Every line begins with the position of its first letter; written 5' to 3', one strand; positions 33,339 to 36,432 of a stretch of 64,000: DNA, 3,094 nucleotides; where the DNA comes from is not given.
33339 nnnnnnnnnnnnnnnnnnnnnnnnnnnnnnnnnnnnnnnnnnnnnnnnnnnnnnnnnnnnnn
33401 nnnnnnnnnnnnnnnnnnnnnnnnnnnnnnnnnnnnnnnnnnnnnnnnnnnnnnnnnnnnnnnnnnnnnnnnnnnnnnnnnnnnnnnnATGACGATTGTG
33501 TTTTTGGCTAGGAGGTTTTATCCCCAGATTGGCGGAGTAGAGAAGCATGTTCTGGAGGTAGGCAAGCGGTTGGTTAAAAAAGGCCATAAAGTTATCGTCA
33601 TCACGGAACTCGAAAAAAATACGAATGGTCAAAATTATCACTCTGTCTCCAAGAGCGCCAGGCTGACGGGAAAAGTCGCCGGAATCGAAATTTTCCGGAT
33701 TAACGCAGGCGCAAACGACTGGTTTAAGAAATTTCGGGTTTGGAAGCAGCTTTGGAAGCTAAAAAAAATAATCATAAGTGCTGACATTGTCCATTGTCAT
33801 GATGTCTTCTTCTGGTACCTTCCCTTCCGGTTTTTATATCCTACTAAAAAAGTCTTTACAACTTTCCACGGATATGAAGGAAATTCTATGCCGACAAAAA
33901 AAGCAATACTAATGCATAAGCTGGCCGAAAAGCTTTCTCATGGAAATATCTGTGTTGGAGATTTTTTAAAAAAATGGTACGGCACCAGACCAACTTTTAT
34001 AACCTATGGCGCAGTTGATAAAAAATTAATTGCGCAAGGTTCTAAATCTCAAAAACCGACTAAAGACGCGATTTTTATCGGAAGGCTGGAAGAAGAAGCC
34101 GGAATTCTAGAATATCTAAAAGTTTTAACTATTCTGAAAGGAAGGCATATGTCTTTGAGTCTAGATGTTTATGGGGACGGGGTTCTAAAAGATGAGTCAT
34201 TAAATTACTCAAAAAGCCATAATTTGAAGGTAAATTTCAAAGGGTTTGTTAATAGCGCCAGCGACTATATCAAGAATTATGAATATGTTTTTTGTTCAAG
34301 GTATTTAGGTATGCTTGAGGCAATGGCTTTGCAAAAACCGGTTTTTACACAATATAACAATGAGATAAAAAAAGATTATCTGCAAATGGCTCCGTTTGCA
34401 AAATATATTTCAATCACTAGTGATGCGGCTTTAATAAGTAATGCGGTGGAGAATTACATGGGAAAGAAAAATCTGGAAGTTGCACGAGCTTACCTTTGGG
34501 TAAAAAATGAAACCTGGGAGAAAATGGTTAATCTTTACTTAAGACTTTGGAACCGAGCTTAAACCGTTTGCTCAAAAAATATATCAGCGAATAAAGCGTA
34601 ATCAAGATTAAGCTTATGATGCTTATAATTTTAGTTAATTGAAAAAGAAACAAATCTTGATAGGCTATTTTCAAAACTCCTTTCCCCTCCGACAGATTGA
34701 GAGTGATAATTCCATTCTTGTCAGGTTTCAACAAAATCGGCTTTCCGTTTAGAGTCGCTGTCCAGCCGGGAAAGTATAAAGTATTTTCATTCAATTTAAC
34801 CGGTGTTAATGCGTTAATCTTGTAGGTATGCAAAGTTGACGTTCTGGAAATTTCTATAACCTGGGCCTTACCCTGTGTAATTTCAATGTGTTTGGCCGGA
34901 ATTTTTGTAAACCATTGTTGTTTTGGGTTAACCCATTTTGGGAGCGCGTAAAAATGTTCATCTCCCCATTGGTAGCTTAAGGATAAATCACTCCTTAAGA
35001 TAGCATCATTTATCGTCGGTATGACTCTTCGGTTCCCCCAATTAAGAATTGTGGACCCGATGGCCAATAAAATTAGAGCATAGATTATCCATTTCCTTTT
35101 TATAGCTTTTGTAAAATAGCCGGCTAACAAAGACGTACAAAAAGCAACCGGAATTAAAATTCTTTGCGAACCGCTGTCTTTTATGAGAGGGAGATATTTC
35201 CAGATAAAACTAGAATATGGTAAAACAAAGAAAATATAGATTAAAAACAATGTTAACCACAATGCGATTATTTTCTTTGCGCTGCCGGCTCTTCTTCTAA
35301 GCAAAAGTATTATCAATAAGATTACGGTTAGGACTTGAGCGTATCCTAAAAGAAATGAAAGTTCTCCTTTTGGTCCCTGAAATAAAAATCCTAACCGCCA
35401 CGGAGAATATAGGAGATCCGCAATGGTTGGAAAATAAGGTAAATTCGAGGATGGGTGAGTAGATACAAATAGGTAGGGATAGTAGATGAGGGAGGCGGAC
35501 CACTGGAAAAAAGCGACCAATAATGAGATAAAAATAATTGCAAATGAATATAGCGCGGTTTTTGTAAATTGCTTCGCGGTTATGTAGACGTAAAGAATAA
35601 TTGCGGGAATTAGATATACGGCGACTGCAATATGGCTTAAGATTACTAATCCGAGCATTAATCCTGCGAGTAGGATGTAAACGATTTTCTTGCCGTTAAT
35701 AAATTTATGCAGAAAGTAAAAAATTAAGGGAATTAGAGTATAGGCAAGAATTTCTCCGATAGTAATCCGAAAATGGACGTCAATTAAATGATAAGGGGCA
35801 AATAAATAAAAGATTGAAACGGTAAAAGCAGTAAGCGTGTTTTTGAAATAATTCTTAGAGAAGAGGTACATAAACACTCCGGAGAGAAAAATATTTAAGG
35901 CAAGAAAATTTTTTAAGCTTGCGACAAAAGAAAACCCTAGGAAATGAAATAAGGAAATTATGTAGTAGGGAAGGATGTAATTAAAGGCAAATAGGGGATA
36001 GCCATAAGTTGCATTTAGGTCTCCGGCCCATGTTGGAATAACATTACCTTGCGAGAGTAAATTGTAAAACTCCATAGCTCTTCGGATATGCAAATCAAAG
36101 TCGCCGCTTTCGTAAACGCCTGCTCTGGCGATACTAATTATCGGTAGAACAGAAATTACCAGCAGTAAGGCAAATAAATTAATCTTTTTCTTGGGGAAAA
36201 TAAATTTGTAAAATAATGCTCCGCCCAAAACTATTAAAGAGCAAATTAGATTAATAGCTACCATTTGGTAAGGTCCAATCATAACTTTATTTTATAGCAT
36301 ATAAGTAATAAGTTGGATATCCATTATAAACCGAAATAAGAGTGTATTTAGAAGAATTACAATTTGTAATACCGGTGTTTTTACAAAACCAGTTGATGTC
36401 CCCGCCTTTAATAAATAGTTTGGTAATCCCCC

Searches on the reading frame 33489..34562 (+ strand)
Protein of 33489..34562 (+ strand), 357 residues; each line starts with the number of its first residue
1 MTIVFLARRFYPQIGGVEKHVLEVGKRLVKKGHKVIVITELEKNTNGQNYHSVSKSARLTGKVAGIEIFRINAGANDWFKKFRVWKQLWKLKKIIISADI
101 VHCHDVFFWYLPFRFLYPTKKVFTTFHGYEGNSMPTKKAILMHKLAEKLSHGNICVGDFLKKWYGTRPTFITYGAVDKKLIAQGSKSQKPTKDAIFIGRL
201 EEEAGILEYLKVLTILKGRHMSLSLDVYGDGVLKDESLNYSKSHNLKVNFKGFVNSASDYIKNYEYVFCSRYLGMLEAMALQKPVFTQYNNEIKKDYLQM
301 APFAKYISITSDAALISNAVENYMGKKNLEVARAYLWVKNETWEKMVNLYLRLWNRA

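Call 18: search_protein_families(library=pfam, proteins=[window:33489-34562:+], max_evalue=0.0001)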
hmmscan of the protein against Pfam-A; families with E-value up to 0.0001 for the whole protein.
window:33489-34562:+ (357 aa): 3 families
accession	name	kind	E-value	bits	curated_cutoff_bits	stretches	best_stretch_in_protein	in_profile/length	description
PF13439.12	Glyco_transf_4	-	9.9e-14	52.1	28.5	1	14-164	1-148/170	Glycosyltransferase Family 4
PF00534.26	Glycos_transf_1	-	3.2e-09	37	26.4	1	180-323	4-155/172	Glycosyl transferases group 1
PF13692.12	Glyco_trans_1_4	-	3.9e-08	34.1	27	1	192-287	2-105/142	Glycosyl transferases group 1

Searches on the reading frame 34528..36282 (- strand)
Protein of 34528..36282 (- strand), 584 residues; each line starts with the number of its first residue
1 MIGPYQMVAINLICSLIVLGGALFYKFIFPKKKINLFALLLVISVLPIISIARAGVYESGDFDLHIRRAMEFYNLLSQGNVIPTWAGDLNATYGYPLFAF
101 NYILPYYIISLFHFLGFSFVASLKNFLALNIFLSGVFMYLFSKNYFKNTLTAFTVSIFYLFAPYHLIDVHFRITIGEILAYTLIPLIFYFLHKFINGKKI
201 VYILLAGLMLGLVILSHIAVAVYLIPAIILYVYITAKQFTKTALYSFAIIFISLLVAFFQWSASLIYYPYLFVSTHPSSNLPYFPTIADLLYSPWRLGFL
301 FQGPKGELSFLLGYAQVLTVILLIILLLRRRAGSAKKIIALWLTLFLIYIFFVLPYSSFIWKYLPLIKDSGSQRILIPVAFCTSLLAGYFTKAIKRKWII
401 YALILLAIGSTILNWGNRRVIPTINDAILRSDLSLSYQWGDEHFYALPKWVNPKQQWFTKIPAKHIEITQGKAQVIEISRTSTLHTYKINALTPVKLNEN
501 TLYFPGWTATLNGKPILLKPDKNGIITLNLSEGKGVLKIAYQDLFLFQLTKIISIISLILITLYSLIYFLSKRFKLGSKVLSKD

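Call 18: search_protein_families(library=pfam, proteins=[window:34528-36282:-], max_evalue=0.0001)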
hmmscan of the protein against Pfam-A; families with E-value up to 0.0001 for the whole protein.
window:34528-36282:- (584 aa): 2 families
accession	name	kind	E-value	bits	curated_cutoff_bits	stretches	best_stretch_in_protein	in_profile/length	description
PF10131.15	PTPS_related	-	3e-11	42.9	26.4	1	103-411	4-300/621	6-pyruvoyl-tetrahydropterin synthase related domain; membrane protein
PF13231.12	PMT_2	-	1.1e-05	26.1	26.1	1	104-259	5-158/160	Dolichyl-phosphate-mannose-protein mannosyltransferase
